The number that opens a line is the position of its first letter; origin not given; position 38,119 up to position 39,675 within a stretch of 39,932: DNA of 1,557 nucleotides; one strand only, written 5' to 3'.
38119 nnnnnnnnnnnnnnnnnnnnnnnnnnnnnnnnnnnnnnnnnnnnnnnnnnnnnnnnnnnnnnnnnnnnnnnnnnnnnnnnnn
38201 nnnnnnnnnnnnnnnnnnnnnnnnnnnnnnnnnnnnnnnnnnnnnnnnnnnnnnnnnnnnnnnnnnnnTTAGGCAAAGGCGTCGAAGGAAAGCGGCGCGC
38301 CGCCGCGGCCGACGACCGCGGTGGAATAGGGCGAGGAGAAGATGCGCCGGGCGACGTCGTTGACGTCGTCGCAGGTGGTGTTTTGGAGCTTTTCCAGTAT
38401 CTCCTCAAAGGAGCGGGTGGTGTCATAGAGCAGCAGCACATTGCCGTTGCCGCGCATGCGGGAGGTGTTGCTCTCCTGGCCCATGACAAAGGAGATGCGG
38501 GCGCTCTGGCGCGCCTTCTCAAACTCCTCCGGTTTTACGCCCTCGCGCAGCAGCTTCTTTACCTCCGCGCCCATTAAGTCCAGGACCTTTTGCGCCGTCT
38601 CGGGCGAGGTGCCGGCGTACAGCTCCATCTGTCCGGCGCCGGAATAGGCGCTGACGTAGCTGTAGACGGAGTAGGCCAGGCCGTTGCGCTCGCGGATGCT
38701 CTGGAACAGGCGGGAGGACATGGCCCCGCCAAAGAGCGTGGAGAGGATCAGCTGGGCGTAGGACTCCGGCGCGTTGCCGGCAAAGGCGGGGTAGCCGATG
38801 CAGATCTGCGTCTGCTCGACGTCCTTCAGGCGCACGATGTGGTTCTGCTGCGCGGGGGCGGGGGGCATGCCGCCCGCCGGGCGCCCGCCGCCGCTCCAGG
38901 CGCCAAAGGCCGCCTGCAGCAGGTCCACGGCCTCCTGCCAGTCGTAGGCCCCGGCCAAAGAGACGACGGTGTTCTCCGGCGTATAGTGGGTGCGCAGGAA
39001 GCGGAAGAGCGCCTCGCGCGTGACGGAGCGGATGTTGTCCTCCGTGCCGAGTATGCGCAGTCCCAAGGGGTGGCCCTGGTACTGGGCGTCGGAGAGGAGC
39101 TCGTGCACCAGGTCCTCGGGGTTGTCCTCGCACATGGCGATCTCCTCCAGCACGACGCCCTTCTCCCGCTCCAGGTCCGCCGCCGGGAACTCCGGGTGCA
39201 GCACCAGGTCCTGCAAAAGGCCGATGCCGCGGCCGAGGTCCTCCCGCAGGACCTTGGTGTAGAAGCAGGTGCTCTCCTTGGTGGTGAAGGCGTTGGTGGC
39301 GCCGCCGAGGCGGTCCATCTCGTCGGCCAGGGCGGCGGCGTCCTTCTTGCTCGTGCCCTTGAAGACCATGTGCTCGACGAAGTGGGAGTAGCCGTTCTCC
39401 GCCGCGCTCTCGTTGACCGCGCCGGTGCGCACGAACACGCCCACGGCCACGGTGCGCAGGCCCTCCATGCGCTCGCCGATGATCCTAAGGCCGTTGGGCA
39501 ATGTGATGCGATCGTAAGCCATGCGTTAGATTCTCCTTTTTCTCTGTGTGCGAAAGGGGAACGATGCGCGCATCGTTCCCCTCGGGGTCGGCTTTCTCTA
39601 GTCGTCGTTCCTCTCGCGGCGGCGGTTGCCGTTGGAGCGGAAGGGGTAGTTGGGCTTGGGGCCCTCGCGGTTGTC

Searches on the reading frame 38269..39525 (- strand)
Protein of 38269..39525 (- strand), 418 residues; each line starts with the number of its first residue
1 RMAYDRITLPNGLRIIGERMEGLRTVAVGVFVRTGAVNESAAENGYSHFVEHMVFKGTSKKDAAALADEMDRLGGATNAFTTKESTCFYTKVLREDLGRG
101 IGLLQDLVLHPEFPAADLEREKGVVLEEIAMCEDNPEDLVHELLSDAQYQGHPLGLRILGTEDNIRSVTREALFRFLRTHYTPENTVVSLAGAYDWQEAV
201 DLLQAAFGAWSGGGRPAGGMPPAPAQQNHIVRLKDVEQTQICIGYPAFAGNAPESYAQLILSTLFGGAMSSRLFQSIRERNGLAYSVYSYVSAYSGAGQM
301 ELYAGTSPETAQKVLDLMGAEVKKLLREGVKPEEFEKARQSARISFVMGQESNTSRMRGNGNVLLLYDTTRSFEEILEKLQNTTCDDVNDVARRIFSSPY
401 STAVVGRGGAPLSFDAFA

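Call 15: search_protein_families(library=pfam, proteins=[window:38269-39525:-], max_evalue=0.001)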
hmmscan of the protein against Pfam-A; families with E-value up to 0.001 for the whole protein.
window:38269-39525:- (418 aa): 2 families
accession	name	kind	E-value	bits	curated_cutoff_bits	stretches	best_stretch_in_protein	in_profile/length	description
PF05193.26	Peptidase_M16_C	-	1.6e-41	142.6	23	1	167-340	1-179/181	Peptidase M16 inactive domain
PF00675.25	Peptidase_M16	-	4.5e-37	127.7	22.3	1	22-161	9-148/149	Insulinase (Peptidase family M16)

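Call 106: search_protein_families(library=pfam, proteins=[L107:7983-8540:+, L107:7507-7944:+, L107:6597-7313:+], max_evalue=0.01)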
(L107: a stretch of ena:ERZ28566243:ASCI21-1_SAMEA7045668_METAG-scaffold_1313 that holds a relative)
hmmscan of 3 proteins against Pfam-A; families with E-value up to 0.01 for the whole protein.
L107:7983-8540:+ (185 aa): 2 families
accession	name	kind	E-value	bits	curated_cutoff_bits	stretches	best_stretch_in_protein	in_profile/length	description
PF06414.18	Zeta_toxin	-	3.8e-09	36.7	22.3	1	2-130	16-165/199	Zeta toxin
PF13671.12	AAA_33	-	0.00015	22.6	27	1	6-124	3-133/143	AAA domain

L107:7507-7944:+ (145 aa): 0 families

L107:6597-7313:+ (238 aa): 1 family
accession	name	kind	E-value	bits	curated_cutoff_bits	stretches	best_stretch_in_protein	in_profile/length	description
PF09669.15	Phage_pRha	-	1.5e-06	29.1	29.9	1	15-104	1-86/91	Phage regulatory protein Rha (Phage_pRha)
